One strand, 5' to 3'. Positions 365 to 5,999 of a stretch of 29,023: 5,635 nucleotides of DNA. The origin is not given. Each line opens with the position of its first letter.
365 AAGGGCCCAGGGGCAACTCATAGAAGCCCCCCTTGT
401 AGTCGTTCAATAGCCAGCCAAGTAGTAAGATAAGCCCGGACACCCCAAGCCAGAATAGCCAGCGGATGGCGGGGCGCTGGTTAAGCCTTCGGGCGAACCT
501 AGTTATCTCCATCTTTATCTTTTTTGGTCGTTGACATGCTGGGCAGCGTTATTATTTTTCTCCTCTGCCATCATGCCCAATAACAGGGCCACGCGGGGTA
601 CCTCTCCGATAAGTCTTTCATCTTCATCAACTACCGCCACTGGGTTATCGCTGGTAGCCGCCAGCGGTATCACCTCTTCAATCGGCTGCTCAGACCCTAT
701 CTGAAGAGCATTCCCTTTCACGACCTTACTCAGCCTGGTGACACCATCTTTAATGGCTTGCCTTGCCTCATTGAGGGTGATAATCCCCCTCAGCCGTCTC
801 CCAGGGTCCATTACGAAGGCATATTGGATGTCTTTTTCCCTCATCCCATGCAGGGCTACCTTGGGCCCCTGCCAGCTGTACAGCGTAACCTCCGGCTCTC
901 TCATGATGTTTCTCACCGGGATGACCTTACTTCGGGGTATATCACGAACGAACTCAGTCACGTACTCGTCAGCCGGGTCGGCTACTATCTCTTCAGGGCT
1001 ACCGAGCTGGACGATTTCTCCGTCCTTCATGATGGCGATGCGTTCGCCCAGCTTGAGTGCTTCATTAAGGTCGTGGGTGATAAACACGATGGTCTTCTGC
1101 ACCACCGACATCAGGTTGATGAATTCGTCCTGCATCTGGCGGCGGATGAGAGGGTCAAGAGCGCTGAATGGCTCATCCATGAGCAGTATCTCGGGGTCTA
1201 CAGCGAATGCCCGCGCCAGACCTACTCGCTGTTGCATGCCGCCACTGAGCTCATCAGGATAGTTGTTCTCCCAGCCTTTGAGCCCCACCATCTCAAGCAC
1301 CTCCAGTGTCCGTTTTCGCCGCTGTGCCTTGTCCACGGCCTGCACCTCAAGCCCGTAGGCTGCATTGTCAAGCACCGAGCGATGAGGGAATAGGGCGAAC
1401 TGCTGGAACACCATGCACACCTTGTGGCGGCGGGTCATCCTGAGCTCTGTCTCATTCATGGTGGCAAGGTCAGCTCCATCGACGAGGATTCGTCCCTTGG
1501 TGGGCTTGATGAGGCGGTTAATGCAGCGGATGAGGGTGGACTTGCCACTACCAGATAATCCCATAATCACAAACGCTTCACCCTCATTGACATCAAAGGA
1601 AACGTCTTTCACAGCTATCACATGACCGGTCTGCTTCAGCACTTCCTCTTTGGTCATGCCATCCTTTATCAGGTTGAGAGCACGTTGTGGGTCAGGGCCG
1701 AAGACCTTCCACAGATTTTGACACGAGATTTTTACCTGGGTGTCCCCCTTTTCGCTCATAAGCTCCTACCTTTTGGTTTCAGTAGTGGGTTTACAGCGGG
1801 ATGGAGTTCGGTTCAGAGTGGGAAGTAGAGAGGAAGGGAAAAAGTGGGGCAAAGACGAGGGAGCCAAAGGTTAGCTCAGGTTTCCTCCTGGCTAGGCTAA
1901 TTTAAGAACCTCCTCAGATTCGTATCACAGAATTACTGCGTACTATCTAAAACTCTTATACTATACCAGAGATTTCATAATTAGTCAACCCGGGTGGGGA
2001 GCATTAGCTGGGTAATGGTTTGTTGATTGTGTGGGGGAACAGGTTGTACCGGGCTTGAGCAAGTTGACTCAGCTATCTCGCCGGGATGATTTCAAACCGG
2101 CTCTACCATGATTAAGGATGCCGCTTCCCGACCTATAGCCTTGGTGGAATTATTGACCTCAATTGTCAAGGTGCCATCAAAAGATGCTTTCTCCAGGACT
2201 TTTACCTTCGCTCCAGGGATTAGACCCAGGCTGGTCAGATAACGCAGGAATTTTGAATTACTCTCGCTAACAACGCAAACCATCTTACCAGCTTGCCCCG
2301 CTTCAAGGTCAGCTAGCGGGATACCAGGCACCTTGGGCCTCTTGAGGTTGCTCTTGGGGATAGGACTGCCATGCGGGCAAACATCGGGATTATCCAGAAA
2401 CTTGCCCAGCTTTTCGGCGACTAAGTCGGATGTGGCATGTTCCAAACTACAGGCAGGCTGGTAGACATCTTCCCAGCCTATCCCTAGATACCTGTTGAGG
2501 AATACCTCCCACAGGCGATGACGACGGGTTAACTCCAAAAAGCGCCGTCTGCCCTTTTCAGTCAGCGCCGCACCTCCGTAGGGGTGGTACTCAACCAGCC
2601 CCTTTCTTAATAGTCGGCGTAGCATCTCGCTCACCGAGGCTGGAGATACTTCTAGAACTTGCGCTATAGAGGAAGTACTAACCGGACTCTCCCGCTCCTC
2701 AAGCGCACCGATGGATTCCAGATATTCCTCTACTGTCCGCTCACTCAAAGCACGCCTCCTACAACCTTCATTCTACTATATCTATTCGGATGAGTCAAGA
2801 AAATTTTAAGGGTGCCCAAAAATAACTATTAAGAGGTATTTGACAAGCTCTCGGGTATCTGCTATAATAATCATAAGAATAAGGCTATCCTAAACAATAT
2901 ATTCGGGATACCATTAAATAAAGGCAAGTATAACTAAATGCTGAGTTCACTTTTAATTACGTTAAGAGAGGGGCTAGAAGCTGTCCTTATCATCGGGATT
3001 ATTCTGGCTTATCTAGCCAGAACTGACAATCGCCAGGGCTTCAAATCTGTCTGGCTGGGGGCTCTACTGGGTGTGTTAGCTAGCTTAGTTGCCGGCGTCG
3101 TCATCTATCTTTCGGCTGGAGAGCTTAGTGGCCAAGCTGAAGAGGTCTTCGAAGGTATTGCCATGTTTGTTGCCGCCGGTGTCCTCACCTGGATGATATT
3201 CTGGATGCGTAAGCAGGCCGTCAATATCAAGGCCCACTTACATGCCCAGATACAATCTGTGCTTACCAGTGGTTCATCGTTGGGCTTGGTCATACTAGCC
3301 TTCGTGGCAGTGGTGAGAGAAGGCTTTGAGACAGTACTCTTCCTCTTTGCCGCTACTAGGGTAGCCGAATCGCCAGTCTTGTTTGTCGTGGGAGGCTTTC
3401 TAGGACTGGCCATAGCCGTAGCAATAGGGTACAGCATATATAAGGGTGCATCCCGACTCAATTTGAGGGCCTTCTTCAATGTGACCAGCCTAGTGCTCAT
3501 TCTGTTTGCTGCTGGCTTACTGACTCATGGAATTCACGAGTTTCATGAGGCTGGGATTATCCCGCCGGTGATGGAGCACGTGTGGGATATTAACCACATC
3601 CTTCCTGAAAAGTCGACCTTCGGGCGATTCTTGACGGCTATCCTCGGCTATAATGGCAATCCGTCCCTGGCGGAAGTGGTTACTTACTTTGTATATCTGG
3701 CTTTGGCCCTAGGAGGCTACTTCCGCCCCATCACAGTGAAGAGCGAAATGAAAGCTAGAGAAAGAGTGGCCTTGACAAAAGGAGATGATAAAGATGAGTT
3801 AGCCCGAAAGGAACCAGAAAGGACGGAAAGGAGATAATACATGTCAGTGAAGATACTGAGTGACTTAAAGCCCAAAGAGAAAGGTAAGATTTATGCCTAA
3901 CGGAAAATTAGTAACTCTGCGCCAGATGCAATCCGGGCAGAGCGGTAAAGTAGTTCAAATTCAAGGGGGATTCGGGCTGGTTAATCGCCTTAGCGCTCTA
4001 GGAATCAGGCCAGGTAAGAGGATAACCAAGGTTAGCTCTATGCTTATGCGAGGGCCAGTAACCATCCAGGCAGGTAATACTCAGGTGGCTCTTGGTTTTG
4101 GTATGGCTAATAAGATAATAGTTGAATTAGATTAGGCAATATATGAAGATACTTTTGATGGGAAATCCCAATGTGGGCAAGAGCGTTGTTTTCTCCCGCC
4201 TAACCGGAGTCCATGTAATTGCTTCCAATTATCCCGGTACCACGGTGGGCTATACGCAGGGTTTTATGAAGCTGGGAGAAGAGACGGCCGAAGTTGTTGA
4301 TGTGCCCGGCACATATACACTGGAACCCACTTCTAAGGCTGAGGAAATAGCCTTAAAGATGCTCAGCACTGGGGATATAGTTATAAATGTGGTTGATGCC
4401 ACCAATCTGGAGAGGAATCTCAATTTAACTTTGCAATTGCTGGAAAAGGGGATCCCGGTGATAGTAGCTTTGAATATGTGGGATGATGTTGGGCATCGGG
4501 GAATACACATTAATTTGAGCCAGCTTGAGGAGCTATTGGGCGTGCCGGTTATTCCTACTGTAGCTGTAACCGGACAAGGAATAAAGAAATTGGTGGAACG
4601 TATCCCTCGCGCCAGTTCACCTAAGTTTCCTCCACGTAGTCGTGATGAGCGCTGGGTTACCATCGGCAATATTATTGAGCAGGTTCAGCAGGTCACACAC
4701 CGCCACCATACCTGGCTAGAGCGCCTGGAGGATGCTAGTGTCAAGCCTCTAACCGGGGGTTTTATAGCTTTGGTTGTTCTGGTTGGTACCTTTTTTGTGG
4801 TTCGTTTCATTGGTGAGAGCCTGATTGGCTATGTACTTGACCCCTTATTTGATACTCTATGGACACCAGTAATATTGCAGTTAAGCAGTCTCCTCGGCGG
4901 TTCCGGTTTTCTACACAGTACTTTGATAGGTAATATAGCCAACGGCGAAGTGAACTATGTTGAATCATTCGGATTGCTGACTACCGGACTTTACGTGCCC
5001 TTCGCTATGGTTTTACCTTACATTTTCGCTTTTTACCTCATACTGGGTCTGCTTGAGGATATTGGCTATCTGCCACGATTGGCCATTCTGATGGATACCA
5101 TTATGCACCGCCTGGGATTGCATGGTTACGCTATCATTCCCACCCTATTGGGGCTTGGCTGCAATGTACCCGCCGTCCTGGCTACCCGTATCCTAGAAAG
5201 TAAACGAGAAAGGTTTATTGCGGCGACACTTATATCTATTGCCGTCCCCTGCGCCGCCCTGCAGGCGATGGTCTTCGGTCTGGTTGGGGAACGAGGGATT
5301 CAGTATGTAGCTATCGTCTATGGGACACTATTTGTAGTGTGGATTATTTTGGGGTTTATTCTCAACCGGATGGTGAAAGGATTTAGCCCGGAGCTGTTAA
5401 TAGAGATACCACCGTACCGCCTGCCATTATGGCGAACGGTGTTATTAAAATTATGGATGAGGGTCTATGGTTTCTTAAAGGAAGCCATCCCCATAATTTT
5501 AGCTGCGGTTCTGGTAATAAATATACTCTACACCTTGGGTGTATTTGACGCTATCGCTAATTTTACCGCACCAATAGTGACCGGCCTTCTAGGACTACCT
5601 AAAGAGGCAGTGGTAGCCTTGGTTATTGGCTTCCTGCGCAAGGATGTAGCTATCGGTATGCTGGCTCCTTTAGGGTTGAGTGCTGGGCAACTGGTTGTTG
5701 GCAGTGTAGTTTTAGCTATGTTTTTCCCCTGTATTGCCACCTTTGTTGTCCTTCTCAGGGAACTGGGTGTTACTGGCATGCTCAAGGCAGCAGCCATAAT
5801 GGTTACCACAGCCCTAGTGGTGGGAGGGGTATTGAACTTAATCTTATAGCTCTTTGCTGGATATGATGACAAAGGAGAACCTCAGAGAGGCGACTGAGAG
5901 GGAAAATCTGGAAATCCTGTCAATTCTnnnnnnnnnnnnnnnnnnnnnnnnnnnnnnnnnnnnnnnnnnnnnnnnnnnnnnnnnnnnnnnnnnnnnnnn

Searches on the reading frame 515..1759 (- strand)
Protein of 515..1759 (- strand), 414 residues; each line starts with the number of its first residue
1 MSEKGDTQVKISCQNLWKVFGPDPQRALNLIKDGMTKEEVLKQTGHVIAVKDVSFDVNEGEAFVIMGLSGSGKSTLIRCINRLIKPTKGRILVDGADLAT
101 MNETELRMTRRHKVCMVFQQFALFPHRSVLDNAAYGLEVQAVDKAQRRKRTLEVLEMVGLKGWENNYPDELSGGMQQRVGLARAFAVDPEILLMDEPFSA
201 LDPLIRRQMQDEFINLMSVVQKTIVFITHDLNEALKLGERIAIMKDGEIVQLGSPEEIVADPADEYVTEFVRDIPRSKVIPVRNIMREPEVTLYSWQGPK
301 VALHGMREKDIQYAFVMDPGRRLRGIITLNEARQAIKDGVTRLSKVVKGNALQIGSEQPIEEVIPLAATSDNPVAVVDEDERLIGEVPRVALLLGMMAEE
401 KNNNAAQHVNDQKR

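Call 5: search_protein_families(library=pfam, proteins=[window:515-1759:-], max_evalue=0.00001)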
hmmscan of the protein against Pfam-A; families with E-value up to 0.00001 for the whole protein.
window:515-1759:- (414 aa): 3 families
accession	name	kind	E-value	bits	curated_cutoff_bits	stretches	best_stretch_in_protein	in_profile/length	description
PF00005.33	ABC_tran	-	6.5e-36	124.4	25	1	50-198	1-136/137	ABC transporter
PF13304.12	AAA_21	-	1.1e-08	36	27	0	168-232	235-301/304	AAA domain, putative AbiEii toxin, Type IV TA system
PF00571.33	CBS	-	3.2e-06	27.8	24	0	282-337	1-56/57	CBS domain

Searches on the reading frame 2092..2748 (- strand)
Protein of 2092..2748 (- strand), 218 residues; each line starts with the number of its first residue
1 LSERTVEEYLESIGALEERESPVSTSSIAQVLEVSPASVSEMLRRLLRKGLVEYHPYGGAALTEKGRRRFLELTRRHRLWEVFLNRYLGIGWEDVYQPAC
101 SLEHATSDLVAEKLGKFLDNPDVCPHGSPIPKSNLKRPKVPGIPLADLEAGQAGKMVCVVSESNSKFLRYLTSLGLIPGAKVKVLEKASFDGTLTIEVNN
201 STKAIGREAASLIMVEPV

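Call 5: search_protein_families(library=pfam, proteins=[window:2092-2748:-], max_evalue=0.00001)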
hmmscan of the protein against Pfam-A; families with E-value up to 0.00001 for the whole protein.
window:2092-2748:- (218 aa): 3 families
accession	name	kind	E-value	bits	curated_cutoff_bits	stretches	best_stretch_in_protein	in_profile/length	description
PF02742.21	Fe_dep_repr_C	-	7.8e-28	96.7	27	1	63-132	1-70/70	Iron dependent repressor, metal binding and dimerisation domain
PF04023.20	FeoA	-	1.6e-20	73.4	23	1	143-217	1-74/74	FeoA domain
PF01325.25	Fe_dep_repress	-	7.1e-19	68.2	26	1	4-60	4-60/60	Iron dependent repressor, N-terminal DNA binding domain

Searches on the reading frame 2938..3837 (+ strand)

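Call 5: search_protein_families(library=pfam, proteins=[window:2938-3837:+], max_evalue=0.00001)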
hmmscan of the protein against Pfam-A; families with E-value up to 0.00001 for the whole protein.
window:2938-3837:+ (299 aa): 1 family
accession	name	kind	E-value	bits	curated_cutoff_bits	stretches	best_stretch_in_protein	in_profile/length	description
PF03239.20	FTR1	-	2.7e-54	184.9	25.3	1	1-255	1-264/284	Iron permease FTR1 family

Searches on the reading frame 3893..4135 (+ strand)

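Call 5: search_protein_families(library=pfam, proteins=[window:3893-4135:+], max_evalue=0.00001)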
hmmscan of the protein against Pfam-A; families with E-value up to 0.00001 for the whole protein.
window:3893-4135:+ (80 aa): 1 family
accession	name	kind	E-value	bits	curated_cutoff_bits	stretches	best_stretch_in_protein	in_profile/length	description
PF04023.20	FeoA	-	3e-19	69.3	23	1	7-78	1-73/74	FeoA domain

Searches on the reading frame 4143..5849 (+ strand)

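Call 5: search_protein_families(library=pfam, proteins=[window:4143-5849:+], max_evalue=0.00001)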
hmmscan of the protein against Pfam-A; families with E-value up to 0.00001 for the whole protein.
window:4143-5849:+ (568 aa): 4 families
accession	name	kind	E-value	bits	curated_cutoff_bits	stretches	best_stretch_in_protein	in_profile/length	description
PF02421.24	FeoB_N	-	1.1e-52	178.2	27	1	2-154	2-156/156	Ferrous iron transport protein B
PF07670.19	Gate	-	9.6e-34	116.4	29.6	2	288-383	2-103/104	Nucleoside recognition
PF01926.29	MMR_HSR1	-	9.9e-18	64.7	21.9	1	2-111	1-112/113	50S ribosome-binding GTPase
PF07664.17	FeoB_C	-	5.6e-13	48.8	26.6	1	390-440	2-54/54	Ferrous iron transport protein B C terminus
